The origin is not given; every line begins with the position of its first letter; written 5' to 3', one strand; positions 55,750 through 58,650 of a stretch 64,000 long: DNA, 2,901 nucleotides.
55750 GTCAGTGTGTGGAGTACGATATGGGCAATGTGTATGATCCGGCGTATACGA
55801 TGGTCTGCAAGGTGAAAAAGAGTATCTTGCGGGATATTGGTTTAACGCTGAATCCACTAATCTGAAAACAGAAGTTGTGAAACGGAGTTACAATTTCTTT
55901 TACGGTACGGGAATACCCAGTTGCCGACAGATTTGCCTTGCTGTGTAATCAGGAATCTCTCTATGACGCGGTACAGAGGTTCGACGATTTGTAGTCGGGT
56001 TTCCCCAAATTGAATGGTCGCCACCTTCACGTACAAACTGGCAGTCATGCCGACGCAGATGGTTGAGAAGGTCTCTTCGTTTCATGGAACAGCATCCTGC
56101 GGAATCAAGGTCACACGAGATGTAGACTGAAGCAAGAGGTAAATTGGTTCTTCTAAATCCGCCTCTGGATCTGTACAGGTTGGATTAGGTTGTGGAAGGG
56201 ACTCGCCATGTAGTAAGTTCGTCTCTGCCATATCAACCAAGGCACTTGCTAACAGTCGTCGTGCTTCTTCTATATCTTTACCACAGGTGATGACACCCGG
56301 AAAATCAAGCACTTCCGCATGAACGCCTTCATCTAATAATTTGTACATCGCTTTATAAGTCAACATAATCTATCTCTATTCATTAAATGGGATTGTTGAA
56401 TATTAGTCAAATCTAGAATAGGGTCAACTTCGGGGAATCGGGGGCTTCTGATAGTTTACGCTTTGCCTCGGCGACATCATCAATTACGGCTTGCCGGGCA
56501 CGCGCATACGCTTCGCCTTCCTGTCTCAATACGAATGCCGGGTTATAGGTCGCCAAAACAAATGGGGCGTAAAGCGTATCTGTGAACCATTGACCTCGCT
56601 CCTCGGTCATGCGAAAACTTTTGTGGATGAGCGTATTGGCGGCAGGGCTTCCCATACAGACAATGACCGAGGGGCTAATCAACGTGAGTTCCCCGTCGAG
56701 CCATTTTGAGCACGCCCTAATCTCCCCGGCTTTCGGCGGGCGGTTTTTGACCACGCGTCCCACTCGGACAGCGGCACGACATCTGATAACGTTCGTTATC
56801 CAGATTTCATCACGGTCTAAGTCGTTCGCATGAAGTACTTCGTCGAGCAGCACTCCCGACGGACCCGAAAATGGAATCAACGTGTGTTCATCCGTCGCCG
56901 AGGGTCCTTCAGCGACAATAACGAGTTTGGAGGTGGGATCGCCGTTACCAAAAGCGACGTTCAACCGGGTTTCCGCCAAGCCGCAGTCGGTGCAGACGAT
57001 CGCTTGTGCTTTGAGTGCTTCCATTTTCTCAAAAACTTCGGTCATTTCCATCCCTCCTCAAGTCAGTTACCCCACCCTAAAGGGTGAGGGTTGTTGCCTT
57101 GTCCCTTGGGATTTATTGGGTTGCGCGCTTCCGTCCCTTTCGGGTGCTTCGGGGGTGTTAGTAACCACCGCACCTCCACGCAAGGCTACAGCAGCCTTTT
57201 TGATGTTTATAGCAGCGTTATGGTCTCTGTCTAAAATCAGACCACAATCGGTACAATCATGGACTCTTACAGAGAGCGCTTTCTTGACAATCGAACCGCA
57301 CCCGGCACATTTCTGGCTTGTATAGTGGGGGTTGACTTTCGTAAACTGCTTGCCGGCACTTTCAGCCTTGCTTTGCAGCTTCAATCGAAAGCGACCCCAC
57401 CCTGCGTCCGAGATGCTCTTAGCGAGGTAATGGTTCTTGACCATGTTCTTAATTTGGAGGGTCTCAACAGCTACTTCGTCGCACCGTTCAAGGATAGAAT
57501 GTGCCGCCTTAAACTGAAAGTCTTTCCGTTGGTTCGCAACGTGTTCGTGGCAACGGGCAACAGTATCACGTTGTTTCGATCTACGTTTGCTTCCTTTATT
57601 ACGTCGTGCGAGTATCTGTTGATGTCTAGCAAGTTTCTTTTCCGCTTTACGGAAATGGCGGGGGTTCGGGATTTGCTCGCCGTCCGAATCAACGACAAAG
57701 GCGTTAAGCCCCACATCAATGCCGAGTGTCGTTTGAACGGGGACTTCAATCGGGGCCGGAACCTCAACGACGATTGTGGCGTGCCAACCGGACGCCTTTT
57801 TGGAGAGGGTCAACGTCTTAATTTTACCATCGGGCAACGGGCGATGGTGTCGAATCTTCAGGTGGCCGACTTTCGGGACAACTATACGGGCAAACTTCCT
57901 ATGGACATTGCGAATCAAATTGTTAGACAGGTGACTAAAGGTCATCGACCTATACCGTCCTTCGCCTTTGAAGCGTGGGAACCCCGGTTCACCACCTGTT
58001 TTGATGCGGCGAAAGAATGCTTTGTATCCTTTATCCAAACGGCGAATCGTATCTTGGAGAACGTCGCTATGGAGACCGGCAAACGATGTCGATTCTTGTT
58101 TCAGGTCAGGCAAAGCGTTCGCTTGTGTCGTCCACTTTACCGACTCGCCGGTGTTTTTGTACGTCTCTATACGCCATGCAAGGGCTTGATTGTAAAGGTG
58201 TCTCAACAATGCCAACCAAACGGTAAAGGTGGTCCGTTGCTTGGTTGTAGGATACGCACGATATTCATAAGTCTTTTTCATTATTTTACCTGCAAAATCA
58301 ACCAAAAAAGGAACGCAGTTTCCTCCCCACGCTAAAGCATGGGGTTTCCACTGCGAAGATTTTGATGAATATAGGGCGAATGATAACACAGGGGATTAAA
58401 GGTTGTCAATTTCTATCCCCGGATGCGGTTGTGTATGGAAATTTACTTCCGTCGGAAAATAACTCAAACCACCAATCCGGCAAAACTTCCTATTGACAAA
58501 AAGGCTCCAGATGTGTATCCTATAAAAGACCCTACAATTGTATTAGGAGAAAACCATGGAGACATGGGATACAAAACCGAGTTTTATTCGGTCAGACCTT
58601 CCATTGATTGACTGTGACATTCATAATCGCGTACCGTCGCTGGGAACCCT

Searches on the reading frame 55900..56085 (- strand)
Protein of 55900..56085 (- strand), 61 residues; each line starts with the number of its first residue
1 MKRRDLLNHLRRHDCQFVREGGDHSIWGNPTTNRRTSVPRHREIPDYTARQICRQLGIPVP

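Call 6: search_protein_families(library=pfam, proteins=[window:55900-56085:-], max_evalue=0.01)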
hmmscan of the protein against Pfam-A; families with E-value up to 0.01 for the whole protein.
window:55900-56085:- (61 aa): 1 family
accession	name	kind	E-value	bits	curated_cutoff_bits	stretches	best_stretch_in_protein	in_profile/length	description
PF07927.17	HicA_toxin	-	2.5e-15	56.7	27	1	4-58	2-58/58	HicA toxin of bacterial toxin-antitoxin,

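Call 7: search_protein_families(library=ncbifam, proteins=[window:55900-56085:-], max_evalue=0.01)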
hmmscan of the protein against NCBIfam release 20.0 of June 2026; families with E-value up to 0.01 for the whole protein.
window:55900-56085:- (61 aa): 0 families

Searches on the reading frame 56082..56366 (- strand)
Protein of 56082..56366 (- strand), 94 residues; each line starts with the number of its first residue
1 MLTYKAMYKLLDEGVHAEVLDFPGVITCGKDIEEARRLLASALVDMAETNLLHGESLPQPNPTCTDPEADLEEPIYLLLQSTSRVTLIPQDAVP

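Call 6: search_protein_families(library=pfam, proteins=[window:56082-56366:-], max_evalue=0.01)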
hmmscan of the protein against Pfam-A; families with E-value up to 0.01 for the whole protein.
window:56082-56366:- (94 aa): 2 families
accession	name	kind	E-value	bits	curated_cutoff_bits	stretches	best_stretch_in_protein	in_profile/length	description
PF21748.3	UPF0150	-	4.8e-07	30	27.3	1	5-50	9-56/64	UPF0150-like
PF15919.11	HicB_lk_antitox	-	0.0039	17.8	27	1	19-62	17-60/123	HicB_like antitoxin of bacterial toxin-antitoxin system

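Call 7: search_protein_families(library=ncbifam, proteins=[window:56082-56366:-], max_evalue=0.01)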
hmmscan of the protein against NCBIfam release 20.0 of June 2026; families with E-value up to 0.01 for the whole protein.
window:56082-56366:- (94 aa): 0 families

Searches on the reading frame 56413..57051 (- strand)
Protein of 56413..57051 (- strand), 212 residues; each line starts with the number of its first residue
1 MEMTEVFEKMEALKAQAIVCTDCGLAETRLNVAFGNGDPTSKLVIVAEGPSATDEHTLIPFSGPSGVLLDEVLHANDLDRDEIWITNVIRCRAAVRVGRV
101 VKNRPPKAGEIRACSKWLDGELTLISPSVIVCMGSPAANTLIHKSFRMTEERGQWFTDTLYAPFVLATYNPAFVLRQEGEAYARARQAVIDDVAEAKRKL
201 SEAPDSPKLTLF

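Call 6: search_protein_families(library=pfam, proteins=[window:56413-57051:-], max_evalue=0.01)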
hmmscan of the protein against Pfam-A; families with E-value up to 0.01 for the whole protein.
window:56413-57051:- (212 aa): 1 family
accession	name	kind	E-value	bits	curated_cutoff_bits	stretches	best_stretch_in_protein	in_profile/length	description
PF03167.25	UDG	-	1.8e-28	99.9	24.3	1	34-192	1-139/141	Uracil DNA glycosylase superfamily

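Call 7: search_protein_families(library=ncbifam, proteins=[window:56413-57051:-], max_evalue=0.01)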
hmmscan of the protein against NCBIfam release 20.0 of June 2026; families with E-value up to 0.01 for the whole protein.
window:56413-57051:- (212 aa): 3 families
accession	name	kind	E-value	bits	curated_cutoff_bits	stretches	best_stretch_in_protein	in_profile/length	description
TIGR00758.1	UDG_fam4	subfamily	5e-36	124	125.3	1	20-181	1-157/173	uracil-DNA glycosylase, family 4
TIGR03914.1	UDG_fam_dom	hypoth_equivalog_domain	2.2e-35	122.3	189.95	1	7-194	42-229/231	UdgX family uracil-DNA binding protein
NF040953.1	Arch_udg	equivalog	8.5e-33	113.4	250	1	10-178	1-169/184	type-4 uracil-DNA glycosylase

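Call 19: find_homologous_proteins(query=window:56416-57051:-, max_evalue=1e-30)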
Query window:56416-57051:- (212 aa): 339 proteins with E <= 1e-30 among 588 candidates; the best 120 are listed.
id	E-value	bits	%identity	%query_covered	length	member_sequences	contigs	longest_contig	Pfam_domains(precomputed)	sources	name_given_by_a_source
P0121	2.0e-133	460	97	100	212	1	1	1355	PF03167.26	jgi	jgi:DNA polymerase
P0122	9.9e-133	458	97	100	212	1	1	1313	PF03167.26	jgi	jgi:DNA polymerase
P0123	1.4e-132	457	96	100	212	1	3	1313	PF03167.26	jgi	jgi:DNA polymerase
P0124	2.3e-132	457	96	99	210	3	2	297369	PF03167.26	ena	-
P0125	2.6e-132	456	96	100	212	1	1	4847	PF03167.26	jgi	jgi:DNA polymerase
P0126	3.6e-132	456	96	100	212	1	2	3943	PF03167.26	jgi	jgi:uracil-DNA glycosylase family 4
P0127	4.4e-132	456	97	99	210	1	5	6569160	PF03167.26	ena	-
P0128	5.0e-132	456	95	100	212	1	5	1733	PF03167.26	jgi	jgi:DNA polymerase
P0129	6.0e-132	455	96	99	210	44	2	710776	PF03167.26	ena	-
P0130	1.6e-131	454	96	99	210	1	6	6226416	PF03167.26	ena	-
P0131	1.6e-131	454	96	99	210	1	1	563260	PF03167.26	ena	-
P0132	1.8e-131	454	95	100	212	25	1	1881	PF03167.26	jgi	jgi:DNA polymerase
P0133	3.0e-131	453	96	99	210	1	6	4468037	PF03167.26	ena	-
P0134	3.0e-131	453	97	99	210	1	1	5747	PF03167.26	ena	-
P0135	4.2e-131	453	95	99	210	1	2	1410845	PF03167.26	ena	-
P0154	5.5e-130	449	95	99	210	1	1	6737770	PF03167.26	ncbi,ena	-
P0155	5.5e-130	449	95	99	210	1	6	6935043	PF03167.26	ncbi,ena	-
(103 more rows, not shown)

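Call 20: find_encoding_contigs(protein=P0127, flank=4000, max_places=4)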
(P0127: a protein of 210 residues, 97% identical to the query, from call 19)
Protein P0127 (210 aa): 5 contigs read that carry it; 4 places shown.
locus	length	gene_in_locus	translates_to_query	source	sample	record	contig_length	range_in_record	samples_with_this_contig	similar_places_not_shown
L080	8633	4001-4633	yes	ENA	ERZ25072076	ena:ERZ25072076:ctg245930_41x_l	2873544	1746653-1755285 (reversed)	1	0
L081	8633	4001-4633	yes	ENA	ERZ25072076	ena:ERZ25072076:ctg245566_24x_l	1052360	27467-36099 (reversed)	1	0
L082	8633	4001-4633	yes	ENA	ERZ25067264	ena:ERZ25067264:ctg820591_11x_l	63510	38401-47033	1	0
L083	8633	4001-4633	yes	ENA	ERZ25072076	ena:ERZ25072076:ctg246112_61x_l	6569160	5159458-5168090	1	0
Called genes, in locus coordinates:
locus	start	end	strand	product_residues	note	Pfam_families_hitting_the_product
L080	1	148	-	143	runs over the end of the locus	PF00355:Rieske, PF13806:Rieske_2 (weak)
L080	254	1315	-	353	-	PF04909:Amidohydro_2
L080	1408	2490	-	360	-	PF04909:Amidohydro_2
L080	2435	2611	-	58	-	-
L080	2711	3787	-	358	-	-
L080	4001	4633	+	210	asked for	PF03167:UDG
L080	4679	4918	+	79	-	PF21748:UPF0150 (weak)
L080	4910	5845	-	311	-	PF03069:FmdA_AmdA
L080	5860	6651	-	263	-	PF05721:PhyH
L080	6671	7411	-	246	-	PF05721:PhyH, PF13640:2OG-FeII_Oxy_3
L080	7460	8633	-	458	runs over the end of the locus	-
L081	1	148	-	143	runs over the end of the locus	PF00355:Rieske, PF13806:Rieske_2 (weak)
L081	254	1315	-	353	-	PF04909:Amidohydro_2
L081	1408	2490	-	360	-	PF04909:Amidohydro_2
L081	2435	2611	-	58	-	-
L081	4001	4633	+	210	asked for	PF03167:UDG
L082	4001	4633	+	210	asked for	PF03167:UDG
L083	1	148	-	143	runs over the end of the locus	PF00355:Rieske, PF13806:Rieske_2 (weak), PF22543:Rieske_4 (faint)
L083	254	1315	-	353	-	PF04909:Amidohydro_2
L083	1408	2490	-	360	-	PF04909:Amidohydro_2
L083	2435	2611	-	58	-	-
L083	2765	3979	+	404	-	PF12323:HTH_OrfB_IS605, PF01385:OrfB_IS605, PF07282:Cas12f1-like_TNB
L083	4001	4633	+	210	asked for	PF03167:UDG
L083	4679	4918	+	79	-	PF21748:UPF0150 (weak)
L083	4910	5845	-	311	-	PF03069:FmdA_AmdA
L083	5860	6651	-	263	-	PF05721:PhyH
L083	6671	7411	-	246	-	PF05721:PhyH, PF13640:2OG-FeII_Oxy_3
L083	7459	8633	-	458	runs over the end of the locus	-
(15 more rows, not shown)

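Call 21: find_encoding_contigs(protein=P0154, flank=4000, max_places=3)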
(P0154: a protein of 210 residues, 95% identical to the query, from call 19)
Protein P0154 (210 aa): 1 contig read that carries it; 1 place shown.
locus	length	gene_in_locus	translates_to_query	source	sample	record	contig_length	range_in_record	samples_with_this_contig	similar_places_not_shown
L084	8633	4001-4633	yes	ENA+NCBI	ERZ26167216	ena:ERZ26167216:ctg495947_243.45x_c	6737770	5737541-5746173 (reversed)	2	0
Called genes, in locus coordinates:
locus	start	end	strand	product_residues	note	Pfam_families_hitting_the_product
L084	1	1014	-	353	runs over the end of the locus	PF04909:Amidohydro_2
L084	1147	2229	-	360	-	PF04909:Amidohydro_2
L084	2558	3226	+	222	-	PF12323:HTH_OrfB_IS605, PF01385:OrfB_IS605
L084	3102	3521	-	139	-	-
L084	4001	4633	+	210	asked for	PF03167:UDG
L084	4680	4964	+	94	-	PF21748:UPF0150 (weak)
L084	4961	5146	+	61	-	PF07927:HicA_toxin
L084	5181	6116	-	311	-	PF03069:FmdA_AmdA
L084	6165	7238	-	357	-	PF22751:DUF488-N3a, PF22752:DUF488-N3i (weak), PF28409:ATRIP_N (faint)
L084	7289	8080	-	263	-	PF05721:PhyH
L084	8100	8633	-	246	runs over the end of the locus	PF05721:PhyH, PF13640:2OG-FeII_Oxy_3, PF13759:2OG-FeII_Oxy_5 (faint)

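Call 47: find_encoding_contigs(protein=P0155, flank=3000, max_places=6)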
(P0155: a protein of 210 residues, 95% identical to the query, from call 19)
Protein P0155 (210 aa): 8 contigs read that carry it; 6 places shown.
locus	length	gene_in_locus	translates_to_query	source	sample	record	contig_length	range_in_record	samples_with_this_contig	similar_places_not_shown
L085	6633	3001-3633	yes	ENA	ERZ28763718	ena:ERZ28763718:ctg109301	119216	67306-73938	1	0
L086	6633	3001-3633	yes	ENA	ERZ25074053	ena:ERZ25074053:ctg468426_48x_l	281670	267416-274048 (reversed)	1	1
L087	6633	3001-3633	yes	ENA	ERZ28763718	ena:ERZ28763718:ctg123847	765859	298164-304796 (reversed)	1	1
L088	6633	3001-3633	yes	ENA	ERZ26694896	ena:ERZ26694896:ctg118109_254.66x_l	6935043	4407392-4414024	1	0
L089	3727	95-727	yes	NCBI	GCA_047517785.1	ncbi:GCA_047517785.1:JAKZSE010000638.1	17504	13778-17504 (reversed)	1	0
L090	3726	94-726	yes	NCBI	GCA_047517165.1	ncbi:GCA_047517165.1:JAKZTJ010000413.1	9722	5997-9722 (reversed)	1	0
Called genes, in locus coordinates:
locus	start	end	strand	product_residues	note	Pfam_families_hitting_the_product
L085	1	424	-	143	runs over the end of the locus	PF00355:Rieske, PF13806:Rieske_2 (weak)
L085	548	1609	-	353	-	PF04909:Amidohydro_2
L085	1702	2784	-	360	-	PF04909:Amidohydro_2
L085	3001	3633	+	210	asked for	PF03167:UDG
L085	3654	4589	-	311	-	PF03069:FmdA_AmdA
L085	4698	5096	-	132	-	-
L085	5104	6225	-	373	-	PF22751:DUF488-N3a (weak), PF22752:DUF488-N3i (faint)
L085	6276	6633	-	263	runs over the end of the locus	PF05721:PhyH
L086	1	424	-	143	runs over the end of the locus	PF00355:Rieske, PF13806:Rieske_2 (weak)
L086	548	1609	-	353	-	PF04909:Amidohydro_2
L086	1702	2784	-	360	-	PF04909:Amidohydro_2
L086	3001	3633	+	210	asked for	PF03167:UDG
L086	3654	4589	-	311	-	PF03069:FmdA_AmdA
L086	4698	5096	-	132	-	-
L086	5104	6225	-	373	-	PF22751:DUF488-N3a (weak), PF22752:DUF488-N3i (faint)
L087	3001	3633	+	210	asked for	PF03167:UDG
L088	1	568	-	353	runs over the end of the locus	PF04909:Amidohydro_2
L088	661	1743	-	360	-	PF04909:Amidohydro_2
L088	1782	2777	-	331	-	PF13546:DDE_5, PF01609:DDE_Tnp_1, PF04693:DDE_Tnp_2 (weak)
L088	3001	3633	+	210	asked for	PF03167:UDG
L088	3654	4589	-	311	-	PF03069:FmdA_AmdA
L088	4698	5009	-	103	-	-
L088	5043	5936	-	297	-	PF00665:rve, PF13683:rve_3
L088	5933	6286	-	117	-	-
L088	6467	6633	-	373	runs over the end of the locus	PF22751:DUF488-N3a (weak), PF22752:DUF488-N3i (faint)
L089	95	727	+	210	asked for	PF03167:UDG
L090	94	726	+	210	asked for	PF03167:UDG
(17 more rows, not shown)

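Call 48: find_encoding_contigs(protein=P0130, flank=3000, max_places=6)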
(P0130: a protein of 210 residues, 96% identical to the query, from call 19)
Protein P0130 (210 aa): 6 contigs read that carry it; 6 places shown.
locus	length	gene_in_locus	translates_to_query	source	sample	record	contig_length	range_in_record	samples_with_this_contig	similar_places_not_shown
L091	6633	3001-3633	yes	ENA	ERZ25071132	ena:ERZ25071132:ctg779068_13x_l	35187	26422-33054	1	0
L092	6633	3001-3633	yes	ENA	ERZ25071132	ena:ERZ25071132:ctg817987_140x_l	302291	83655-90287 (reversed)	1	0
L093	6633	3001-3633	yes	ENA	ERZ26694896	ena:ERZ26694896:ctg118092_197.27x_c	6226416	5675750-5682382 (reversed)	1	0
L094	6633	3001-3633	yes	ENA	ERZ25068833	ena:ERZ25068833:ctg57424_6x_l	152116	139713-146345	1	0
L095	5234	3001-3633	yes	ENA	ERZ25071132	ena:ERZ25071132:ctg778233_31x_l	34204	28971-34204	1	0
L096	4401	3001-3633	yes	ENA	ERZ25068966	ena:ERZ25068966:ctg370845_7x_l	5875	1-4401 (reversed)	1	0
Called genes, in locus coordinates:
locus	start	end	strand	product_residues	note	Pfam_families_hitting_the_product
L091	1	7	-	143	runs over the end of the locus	PF00355:Rieske, PF13806:Rieske_2 (weak)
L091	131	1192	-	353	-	PF04909:Amidohydro_2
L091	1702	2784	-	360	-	PF04909:Amidohydro_2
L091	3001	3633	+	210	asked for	PF03167:UDG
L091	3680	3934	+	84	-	PF21748:UPF0150 (weak)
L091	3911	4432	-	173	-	PF03069:FmdA_AmdA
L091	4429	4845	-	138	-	-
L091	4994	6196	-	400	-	PF22751:DUF488-N3a, PF22752:DUF488-N3i (weak), PF10174:Cast (weak)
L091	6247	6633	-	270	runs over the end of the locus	PF05721:PhyH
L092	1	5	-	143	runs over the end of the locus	PF00355:Rieske, PF13806:Rieske_2 (weak)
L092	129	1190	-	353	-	PF04909:Amidohydro_2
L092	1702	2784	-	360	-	PF04909:Amidohydro_2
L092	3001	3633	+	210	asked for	PF03167:UDG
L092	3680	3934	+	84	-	PF21748:UPF0150 (weak)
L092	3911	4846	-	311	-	PF03069:FmdA_AmdA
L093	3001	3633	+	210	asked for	PF03167:UDG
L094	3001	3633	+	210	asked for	PF03167:UDG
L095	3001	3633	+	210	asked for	PF03167:UDG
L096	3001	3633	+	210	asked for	PF03167:UDG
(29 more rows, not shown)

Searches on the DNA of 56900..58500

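Call 42: search_rna_families(source=window, start=56900, end=58500, threshold=evalue, max_evalue=10)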
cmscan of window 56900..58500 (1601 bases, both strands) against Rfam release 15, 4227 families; matches with E-value up to 10: 3.
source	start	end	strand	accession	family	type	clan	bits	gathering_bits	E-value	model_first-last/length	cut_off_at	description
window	57741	57757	-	RF03084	DUF2815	Gene; sRNA;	-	16.9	41.2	7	15-31/62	no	DUF2815 RNA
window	58304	58389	-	RF00062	HgcC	Gene;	-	14.2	50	2.4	1-130/130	no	HgcC family RNA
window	57070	57089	-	RF02656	sot0042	Gene; sRNA;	-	12.2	88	2.9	154-173/174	no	Sense overlapping transcript RNA 0042 (sot)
